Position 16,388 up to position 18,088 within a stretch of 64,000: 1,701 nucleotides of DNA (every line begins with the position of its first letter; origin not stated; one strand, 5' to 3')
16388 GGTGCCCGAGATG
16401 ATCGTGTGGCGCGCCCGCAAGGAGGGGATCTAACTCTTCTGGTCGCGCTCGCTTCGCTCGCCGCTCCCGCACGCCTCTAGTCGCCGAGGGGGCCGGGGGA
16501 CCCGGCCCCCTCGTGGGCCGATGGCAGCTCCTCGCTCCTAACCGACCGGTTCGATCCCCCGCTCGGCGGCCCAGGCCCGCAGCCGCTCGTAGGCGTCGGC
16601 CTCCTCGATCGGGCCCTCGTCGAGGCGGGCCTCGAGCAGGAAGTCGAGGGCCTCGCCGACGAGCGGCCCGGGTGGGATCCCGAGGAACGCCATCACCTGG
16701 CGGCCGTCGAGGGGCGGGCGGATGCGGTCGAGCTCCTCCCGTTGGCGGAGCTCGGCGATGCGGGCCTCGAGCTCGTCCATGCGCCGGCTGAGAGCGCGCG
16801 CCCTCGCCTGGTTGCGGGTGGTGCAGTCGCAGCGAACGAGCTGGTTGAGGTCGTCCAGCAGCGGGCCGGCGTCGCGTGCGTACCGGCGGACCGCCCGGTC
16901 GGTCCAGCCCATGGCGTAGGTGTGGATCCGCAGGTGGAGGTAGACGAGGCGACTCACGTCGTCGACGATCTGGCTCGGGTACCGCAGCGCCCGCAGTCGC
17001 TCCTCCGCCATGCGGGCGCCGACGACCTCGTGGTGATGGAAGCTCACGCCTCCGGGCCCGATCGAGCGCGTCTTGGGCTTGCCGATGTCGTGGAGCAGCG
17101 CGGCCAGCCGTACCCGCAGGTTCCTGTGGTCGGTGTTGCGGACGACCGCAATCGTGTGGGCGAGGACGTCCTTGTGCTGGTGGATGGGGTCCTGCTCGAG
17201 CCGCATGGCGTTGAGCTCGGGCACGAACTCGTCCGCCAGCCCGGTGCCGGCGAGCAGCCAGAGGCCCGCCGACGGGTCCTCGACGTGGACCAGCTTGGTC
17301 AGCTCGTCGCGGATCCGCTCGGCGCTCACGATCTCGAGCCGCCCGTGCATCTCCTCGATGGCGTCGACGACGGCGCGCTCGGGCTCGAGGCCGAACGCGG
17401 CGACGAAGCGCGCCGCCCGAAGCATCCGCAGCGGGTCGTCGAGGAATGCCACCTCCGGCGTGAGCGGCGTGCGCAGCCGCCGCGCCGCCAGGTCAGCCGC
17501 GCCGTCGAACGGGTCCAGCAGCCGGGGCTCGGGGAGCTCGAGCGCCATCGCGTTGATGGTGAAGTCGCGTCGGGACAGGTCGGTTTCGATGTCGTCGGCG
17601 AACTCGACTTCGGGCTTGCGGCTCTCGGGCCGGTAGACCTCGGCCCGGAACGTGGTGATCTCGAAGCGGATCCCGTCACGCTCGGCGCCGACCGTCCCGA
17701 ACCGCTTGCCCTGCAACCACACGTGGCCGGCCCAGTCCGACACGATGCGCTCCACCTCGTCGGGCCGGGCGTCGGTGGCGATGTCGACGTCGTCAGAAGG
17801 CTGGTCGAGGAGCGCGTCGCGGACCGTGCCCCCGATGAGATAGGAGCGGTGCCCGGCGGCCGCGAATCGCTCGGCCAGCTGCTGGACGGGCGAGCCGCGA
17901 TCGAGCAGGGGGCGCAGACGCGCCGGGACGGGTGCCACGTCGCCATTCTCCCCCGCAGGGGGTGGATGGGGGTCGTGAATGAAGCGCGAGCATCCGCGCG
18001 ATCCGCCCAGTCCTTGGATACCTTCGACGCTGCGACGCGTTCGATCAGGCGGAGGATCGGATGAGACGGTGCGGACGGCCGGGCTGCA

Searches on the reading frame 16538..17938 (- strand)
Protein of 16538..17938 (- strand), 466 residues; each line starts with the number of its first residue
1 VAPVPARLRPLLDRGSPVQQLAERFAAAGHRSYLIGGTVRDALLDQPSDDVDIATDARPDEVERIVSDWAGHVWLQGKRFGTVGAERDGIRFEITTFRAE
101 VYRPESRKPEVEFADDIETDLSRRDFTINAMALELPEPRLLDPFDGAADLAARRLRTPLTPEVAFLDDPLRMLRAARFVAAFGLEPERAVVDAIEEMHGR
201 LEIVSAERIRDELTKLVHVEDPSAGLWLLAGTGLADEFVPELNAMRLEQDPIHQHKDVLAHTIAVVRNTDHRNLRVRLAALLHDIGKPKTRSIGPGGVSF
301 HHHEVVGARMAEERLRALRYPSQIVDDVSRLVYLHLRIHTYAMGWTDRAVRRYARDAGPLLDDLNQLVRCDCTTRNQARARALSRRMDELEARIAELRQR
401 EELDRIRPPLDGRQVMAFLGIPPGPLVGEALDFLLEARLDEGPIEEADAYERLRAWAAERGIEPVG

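Call 67: search_protein_families(library=pfam, proteins=[window:16538-17938:-])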
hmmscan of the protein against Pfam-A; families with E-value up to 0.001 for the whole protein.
window:16538-17938:- (466 aa): 3 families
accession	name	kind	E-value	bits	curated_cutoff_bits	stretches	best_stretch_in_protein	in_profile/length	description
PF01743.26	PolyA_pol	-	3.1e-34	118.5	23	1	33-156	2-126/126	Poly A polymerase head domain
PF12627.12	PolyA_pol_RNAbd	-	6.7e-14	51.8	22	1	183-244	1-62/64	Probable RNA and SrmB- binding site of polymerase A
PF01966.28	HD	-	4.4e-12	46.8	22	1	271-357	22-93/116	HD domain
